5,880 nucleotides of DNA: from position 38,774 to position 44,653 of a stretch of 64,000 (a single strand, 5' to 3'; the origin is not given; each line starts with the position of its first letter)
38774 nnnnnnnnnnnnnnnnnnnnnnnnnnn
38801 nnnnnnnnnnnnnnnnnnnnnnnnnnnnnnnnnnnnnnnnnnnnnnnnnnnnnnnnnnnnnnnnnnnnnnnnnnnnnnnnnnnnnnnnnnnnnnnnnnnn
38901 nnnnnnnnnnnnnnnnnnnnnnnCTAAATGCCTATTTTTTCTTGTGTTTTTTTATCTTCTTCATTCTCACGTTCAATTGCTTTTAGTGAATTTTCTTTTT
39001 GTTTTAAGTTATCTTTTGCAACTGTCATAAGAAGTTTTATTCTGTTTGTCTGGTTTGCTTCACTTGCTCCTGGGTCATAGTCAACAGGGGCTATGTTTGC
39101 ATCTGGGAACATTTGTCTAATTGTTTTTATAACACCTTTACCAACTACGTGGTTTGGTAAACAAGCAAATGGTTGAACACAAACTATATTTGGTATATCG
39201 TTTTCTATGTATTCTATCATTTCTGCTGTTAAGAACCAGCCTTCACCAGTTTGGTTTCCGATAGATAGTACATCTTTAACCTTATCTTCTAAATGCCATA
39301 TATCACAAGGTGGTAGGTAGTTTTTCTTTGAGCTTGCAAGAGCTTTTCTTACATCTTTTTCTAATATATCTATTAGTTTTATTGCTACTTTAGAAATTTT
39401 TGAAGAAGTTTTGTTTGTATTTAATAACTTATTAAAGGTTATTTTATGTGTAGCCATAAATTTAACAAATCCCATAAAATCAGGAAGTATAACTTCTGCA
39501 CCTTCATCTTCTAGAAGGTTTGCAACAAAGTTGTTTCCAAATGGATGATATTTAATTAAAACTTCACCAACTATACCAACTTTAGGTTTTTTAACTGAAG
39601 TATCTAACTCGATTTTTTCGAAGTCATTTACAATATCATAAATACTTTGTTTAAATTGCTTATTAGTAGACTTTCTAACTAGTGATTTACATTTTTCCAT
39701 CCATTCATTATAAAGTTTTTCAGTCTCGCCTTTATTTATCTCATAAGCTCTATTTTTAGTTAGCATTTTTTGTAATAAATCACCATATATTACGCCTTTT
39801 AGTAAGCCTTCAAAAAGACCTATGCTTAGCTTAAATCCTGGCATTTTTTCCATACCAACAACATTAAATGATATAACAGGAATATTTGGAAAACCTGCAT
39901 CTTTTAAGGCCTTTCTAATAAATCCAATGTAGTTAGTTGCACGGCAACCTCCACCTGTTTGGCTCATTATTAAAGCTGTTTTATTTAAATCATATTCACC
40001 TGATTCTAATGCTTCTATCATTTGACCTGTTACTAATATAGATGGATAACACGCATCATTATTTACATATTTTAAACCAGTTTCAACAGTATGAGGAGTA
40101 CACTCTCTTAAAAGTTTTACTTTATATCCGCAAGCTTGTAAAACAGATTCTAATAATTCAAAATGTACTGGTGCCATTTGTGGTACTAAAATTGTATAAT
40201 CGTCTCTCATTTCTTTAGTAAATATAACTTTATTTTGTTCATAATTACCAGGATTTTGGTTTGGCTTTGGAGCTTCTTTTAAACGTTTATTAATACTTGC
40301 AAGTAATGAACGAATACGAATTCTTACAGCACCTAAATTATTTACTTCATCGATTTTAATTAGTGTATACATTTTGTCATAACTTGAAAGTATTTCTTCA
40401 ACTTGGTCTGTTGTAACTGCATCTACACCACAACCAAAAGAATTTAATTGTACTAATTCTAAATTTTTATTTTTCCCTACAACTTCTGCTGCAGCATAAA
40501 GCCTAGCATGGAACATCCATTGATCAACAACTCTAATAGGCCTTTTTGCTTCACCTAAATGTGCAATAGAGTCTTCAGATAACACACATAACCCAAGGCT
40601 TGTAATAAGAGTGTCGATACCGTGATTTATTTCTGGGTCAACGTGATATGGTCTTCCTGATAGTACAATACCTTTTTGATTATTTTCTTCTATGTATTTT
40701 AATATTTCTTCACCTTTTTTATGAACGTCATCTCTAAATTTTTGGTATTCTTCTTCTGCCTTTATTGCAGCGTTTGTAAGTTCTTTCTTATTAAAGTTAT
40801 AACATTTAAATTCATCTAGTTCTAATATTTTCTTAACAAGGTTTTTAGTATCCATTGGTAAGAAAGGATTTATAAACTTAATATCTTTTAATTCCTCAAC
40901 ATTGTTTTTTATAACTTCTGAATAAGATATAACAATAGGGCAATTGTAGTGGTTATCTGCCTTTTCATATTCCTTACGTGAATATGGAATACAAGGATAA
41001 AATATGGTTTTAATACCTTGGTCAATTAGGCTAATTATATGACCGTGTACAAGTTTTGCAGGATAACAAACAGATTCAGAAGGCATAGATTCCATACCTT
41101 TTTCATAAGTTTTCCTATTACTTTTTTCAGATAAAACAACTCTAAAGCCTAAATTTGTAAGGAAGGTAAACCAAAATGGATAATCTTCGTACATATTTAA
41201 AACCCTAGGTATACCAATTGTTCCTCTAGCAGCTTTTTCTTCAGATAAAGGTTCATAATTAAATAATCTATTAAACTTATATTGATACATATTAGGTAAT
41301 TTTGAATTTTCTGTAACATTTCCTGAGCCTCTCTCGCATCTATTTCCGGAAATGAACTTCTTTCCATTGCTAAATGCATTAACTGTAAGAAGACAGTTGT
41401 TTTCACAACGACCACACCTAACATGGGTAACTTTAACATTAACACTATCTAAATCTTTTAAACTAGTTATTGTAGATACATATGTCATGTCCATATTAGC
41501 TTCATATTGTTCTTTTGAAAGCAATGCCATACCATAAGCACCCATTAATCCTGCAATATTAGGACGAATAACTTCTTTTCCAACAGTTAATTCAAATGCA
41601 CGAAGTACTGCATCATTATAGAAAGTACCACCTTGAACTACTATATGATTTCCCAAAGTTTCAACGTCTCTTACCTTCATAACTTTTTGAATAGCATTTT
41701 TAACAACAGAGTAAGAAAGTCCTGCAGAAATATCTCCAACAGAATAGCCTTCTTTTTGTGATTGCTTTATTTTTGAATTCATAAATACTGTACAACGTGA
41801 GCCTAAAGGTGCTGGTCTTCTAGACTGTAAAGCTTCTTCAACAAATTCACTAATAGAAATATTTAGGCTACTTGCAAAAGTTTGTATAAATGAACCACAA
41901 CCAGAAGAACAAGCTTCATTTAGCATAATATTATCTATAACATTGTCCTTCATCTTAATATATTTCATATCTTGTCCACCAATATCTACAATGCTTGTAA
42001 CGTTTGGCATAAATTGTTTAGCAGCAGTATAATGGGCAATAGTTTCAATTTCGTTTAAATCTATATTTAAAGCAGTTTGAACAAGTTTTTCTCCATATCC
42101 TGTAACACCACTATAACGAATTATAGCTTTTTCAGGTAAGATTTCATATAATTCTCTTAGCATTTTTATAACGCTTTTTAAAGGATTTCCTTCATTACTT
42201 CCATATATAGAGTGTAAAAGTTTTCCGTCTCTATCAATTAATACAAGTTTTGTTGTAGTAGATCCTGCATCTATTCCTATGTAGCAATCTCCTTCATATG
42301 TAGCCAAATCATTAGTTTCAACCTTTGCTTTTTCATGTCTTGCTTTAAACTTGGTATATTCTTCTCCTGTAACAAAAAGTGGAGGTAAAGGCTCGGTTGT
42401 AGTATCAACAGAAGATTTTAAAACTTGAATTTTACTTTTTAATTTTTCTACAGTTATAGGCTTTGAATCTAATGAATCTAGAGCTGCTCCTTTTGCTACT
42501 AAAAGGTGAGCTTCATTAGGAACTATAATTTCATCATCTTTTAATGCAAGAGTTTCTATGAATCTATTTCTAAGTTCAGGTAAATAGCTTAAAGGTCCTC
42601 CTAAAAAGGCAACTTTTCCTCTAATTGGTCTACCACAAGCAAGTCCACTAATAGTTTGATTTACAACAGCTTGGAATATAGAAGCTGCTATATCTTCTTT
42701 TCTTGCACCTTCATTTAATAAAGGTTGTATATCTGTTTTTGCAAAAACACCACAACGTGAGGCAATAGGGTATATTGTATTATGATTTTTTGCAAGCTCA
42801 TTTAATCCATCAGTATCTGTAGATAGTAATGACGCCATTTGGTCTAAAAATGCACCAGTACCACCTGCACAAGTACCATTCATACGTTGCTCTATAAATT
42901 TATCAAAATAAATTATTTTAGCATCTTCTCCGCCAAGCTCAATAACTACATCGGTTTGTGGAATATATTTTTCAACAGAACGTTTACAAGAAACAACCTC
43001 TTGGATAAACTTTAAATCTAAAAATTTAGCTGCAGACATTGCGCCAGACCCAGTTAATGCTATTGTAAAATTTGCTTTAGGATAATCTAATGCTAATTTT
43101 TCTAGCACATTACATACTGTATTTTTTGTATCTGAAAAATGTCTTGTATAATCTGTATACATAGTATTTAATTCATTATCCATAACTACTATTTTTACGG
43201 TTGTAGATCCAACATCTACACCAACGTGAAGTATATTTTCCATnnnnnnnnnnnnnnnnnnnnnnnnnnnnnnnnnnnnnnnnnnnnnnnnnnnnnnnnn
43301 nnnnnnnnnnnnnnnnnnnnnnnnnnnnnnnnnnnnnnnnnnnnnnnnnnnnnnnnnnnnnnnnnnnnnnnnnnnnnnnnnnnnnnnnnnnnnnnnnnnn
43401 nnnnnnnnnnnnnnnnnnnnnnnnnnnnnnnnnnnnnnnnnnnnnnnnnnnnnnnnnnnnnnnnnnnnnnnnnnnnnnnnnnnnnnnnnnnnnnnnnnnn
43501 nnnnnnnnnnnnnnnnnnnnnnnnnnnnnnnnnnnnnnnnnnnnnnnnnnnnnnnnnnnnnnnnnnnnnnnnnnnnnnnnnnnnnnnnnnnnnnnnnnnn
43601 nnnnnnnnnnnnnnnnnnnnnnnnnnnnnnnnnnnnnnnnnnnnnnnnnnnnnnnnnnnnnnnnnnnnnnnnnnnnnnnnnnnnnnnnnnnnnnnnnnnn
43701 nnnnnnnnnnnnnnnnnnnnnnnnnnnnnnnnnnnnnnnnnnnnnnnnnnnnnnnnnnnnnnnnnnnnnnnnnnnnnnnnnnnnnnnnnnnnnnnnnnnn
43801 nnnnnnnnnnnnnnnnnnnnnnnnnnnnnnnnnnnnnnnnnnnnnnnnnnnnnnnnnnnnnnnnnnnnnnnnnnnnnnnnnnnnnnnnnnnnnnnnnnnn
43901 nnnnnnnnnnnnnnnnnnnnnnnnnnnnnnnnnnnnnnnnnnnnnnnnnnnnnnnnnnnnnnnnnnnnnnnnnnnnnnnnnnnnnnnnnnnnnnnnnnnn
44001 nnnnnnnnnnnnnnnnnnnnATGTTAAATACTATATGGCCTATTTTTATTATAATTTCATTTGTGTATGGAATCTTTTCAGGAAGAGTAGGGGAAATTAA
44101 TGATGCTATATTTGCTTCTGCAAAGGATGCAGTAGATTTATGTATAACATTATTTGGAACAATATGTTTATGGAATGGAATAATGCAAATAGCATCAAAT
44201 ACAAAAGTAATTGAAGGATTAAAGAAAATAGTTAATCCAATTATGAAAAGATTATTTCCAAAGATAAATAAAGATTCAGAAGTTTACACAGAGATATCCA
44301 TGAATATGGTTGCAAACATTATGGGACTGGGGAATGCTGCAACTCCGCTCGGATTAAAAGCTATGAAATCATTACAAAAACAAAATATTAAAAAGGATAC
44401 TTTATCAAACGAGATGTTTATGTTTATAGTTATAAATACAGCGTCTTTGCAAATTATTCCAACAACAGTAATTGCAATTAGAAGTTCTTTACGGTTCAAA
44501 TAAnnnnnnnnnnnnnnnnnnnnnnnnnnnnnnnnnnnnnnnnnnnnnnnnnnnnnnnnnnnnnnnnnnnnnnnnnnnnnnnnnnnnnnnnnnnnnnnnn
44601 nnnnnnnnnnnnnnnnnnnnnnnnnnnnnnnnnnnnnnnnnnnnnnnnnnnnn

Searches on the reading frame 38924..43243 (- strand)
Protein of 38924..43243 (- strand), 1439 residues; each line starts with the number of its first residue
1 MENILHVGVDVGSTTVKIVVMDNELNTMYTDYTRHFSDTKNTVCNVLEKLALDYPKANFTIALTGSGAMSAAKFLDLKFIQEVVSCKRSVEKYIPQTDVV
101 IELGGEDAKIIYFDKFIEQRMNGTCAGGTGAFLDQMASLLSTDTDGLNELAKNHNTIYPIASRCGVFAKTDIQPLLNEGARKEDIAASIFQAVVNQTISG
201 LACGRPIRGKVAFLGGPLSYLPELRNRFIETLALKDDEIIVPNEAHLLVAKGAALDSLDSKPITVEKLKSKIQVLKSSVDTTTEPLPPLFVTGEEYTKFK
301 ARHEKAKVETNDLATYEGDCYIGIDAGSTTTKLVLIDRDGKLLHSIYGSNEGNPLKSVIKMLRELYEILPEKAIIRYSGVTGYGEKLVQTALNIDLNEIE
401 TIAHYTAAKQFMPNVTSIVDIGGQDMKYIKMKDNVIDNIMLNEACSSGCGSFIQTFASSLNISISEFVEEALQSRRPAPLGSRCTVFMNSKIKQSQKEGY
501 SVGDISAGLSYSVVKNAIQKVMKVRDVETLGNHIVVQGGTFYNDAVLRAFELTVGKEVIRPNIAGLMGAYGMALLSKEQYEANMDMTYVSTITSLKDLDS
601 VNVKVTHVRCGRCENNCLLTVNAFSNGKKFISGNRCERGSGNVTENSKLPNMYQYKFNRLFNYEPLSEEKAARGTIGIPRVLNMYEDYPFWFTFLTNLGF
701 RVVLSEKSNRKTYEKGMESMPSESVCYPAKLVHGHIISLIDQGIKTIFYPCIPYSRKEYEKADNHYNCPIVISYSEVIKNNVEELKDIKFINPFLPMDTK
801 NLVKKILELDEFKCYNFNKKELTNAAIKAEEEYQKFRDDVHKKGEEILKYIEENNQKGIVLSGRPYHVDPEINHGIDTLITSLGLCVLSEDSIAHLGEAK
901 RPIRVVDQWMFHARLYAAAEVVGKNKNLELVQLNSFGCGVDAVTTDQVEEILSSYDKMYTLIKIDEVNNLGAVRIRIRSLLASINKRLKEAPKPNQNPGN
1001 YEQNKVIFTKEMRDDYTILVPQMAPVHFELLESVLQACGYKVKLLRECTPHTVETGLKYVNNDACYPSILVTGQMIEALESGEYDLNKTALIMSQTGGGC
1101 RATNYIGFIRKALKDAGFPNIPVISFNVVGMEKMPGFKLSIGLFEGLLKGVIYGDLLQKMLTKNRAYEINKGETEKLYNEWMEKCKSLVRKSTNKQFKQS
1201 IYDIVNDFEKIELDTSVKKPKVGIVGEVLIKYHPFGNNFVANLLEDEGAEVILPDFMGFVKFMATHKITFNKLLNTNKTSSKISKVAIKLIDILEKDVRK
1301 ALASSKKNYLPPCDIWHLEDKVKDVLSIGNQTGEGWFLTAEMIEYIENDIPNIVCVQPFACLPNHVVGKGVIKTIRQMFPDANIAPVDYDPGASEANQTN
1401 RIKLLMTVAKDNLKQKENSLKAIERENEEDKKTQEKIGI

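Call 10: search_protein_families(library=pfam, proteins=[window:38924-43243:-], max_evalue=0.001)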
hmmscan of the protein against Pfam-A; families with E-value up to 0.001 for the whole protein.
window:38924-43243:- (1439 aa): 4 families
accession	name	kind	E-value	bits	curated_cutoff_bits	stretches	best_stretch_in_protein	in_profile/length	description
PF09989.15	DUF2229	-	2.2e-90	302.5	29.4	2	675-893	1-218/218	CoA enzyme activase uncharacterised domain (DUF2229)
PF01869.26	BcrAD_BadFG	-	4e-58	197.5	31.5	2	322-575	1-270/271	BadF/BadG/BcrA/BcrD ATPase family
PF01548.23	DEDD_Tnp_IS110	-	6.5e-07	29.7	29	0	7-91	1-82/155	Transposase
PF00480.26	ROK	-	0.00055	20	22.9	0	7-58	2-54/294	ROK family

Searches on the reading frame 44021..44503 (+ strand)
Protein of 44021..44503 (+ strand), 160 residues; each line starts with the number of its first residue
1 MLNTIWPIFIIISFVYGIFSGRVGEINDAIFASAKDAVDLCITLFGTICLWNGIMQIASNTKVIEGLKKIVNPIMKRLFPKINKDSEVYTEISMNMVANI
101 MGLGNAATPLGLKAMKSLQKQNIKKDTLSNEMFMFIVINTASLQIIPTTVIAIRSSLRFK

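Call 10: search_protein_families(library=pfam, proteins=[window:44021-44503:+], max_evalue=0.001)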
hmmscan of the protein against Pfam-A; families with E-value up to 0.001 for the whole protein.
window:44021-44503:+ (160 aa): 1 family
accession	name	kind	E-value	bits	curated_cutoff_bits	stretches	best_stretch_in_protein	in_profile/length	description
PF07670.19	Gate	-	8.6e-10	39.5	29.6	1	42-153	2-100/104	Nucleoside recognition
